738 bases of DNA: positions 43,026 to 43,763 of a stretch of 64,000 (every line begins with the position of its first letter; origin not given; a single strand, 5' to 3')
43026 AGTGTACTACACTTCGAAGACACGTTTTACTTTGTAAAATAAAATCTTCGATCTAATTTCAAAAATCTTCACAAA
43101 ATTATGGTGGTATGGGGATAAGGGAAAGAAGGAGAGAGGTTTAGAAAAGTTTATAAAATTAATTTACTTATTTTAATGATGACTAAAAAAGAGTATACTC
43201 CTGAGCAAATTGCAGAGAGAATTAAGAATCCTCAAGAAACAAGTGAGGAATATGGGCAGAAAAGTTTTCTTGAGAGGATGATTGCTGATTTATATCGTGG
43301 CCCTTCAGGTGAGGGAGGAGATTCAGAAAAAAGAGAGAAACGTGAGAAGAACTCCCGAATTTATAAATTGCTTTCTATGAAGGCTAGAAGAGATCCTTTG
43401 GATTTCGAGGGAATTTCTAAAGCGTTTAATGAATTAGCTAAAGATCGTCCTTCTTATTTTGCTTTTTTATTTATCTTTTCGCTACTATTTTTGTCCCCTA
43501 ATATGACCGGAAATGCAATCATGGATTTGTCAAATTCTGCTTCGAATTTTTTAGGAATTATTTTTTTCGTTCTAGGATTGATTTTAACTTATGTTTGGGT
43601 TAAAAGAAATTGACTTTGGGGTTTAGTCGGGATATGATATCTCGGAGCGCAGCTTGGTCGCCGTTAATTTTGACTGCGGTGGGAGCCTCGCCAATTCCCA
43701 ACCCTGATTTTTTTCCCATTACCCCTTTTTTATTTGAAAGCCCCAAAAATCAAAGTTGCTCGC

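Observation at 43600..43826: HerA-like ATPase: a 110-nt insert supplies a new short C-terminus and displaces an intact 30-codon ancestral tail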

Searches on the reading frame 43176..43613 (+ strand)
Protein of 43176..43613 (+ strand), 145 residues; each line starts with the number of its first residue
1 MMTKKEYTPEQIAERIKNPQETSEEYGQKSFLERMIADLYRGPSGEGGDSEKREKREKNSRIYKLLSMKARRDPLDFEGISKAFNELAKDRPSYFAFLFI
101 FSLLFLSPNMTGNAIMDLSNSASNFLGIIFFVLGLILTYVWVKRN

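Call 85: search_protein_families(library=pfam, proteins=[window:43176-43613:+], max_evalue=0.001)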
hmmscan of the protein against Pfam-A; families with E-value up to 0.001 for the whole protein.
window:43176-43613:+ (145 aa): 0 families
